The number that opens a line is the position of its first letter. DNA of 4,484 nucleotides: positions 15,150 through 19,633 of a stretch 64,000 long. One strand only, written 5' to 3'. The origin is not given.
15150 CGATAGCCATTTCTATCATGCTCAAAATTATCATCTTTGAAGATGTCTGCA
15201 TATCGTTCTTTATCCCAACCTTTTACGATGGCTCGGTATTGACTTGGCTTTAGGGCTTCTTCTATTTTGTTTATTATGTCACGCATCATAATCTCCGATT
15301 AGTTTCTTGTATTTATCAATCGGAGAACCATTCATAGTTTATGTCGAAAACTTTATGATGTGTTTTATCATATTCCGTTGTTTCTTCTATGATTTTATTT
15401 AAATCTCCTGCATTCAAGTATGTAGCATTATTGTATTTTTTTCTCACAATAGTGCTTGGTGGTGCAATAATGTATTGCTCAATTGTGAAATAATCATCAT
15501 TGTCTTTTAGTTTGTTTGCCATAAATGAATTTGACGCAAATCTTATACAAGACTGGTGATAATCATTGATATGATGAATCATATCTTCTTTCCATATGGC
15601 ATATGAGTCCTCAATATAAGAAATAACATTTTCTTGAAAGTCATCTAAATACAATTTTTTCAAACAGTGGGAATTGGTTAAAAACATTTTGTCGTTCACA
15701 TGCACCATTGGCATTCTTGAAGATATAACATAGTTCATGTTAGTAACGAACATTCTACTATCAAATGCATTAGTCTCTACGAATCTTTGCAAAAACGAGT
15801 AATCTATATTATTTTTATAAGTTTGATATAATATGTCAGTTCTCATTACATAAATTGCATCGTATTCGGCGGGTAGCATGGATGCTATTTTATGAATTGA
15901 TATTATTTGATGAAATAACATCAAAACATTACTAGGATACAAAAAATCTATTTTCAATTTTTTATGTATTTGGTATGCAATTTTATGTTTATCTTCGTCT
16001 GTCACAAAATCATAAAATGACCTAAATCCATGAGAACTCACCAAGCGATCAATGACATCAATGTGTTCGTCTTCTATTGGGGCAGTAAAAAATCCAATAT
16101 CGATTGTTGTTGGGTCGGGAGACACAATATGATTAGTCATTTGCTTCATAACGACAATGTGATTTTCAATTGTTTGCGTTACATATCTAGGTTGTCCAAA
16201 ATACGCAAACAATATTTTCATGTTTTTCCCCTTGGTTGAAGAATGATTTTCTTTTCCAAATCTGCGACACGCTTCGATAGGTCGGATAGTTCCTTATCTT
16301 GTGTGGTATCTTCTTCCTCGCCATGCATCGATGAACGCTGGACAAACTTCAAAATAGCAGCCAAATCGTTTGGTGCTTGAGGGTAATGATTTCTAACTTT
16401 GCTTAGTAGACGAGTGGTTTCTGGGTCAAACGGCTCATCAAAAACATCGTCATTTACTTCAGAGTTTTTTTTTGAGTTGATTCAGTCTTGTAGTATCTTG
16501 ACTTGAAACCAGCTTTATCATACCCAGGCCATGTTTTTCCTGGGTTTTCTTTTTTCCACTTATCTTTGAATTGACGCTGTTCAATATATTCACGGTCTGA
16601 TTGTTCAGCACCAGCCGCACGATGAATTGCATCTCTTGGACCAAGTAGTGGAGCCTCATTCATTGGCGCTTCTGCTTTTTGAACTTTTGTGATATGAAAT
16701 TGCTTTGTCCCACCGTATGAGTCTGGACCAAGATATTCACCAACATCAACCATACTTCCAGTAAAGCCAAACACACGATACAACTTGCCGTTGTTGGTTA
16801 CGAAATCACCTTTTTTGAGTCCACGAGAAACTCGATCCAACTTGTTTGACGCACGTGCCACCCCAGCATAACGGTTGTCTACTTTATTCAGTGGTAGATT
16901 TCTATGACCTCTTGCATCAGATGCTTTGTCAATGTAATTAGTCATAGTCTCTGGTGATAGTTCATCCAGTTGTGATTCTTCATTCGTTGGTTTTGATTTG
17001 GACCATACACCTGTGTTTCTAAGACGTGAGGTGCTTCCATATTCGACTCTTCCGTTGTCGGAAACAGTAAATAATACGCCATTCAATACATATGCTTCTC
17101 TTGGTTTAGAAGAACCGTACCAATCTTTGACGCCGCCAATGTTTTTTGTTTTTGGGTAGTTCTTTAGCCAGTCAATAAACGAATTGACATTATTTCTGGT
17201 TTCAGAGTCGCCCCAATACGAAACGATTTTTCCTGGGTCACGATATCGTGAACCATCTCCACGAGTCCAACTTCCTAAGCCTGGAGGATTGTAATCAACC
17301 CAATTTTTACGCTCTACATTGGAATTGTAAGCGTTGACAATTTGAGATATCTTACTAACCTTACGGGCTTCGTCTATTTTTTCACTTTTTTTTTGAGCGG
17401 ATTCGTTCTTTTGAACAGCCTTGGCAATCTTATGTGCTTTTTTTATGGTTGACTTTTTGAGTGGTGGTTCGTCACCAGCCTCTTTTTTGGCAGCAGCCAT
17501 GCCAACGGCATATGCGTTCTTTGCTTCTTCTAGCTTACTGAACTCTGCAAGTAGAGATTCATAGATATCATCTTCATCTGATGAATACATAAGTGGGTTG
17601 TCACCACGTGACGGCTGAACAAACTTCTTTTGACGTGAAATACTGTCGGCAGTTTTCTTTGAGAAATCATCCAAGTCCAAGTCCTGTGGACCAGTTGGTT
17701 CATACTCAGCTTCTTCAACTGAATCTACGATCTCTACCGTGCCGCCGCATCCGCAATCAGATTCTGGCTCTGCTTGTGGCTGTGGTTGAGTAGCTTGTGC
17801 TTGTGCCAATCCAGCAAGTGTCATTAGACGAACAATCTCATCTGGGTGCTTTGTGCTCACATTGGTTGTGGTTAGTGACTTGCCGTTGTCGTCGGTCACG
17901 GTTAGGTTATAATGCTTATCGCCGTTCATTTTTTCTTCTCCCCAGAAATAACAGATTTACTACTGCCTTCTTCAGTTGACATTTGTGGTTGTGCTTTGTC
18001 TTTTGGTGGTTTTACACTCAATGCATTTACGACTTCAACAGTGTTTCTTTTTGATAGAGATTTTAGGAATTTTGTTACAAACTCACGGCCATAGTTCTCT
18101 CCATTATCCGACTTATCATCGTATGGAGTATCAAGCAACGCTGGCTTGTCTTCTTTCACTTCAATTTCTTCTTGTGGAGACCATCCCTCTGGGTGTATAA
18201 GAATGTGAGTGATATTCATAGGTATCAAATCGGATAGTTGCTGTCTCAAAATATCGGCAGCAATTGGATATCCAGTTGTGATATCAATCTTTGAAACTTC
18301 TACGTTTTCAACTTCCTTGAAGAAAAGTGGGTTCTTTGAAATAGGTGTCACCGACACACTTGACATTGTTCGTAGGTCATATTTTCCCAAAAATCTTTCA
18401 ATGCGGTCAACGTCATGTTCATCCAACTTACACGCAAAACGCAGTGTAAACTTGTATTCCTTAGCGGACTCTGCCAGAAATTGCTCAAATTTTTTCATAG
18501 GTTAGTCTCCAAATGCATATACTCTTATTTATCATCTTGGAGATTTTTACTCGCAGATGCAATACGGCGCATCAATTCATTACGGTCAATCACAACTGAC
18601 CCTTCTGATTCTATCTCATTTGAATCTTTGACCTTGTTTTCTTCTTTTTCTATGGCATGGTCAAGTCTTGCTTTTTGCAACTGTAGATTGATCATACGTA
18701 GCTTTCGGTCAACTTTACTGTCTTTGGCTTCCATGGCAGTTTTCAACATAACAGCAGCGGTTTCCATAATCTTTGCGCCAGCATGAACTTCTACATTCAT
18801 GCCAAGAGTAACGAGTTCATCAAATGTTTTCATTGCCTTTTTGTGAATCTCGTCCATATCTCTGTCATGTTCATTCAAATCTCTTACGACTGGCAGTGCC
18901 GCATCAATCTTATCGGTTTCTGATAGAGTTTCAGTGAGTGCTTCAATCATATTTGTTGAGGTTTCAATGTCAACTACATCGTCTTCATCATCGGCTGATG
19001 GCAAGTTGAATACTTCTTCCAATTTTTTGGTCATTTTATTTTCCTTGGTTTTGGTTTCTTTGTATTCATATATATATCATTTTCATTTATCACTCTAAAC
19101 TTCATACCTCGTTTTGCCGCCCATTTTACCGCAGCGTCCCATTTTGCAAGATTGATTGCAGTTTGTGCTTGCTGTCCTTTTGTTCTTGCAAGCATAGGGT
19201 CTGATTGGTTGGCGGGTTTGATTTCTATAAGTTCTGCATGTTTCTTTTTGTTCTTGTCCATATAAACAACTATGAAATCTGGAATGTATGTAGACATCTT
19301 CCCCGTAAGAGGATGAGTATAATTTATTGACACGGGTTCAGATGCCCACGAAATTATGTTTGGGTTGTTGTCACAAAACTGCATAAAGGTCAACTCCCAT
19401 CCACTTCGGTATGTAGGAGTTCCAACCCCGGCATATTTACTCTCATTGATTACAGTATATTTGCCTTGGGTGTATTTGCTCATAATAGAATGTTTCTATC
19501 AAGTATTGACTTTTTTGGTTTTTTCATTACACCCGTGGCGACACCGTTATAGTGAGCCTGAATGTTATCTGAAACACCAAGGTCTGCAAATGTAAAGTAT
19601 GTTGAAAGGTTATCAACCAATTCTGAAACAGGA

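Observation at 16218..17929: One gene, two matching A9 slippage sites with opposite outcomes: nested 182/491/570-aa products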

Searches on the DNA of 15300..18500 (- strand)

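Call 6: search_dna_similar(query=window:15300-18500:-, collection=phages, mode=near, max_rows=30)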
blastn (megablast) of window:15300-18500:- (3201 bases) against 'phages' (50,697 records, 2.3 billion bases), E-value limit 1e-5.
No match.

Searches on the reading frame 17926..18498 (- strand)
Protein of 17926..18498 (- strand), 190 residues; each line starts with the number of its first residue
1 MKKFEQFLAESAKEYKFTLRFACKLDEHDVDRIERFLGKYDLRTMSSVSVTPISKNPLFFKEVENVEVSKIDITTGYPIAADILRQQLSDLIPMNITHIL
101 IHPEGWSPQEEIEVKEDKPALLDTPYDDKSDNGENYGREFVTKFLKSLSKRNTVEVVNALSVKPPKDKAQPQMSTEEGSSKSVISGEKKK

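Call 7: search_protein_families(library=pfam, proteins=[window:17926-18498:-], max_evalue=0.01)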
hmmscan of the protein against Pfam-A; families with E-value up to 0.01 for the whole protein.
window:17926-18498:- (190 aa): 1 family
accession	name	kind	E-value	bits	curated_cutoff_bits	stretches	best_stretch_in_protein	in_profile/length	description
PF18539.7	DUF5625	-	0.0091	16.7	26.9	0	11-50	21-61/131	Domain of unknown function (DUF5625)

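Call 8: search_protein_families(library=phrogs, proteins=[window:17926-18498:-], max_evalue=0.01)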
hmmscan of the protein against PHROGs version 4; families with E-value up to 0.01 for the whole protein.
window:17926-18498:- (190 aa): 2 families
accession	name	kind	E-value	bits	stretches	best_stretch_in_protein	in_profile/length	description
phrog_14802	-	head and packaging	3.7e-07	31.5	1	1-119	1-120/179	virion structural protein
phrog_2667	-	head and packaging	0.0034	18.9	0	1-70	1-68/101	internal head protein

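Call 63: search_protein_families(library=pfam, proteins=[window:17926-18498:-], max_evalue=1)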
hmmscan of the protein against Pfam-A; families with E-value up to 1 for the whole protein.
window:17926-18498:- (190 aa): 1 family
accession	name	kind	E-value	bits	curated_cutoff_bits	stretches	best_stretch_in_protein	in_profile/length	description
PF18539.7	DUF5625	-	0.0091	16.7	26.9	1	11-50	21-61/131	Domain of unknown function (DUF5625)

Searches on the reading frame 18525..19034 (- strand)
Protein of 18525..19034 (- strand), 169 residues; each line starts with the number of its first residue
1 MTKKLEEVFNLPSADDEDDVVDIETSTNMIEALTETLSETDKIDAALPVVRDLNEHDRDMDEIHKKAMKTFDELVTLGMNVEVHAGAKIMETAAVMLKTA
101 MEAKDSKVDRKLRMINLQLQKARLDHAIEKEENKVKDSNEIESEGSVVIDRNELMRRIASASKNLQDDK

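Call 7: search_protein_families(library=pfam, proteins=[window:18525-19034:-], max_evalue=0.01)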
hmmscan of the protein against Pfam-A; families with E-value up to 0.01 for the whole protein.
window:18525-19034:- (169 aa): 0 families

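Call 8: search_protein_families(library=phrogs, proteins=[window:18525-19034:-], max_evalue=0.01)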
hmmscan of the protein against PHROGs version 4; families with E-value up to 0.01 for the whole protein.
window:18525-19034:- (169 aa): 1 family
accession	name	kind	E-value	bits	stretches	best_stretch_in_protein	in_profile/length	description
phrog_16202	-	unknown function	2.7e-10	41.3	1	14-158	36-183/187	-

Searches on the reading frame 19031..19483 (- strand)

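Call 92: search_protein_families(library=pfam, proteins=[window:19031-19483:-], max_evalue=0.001)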
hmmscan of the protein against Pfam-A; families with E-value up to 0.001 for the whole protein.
window:19031-19483:- (150 aa): 2 families
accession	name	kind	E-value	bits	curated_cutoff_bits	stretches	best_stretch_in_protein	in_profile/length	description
PF08722.17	Tn7_TnsA-like_N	-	4.6e-22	78.8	26.5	1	40-134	1-85/85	TnsA-like endonuclease N terminal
PF19778.5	RE_endonuc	-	0.00022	21.4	23.4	1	24-95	9-77/108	Endonuclease domain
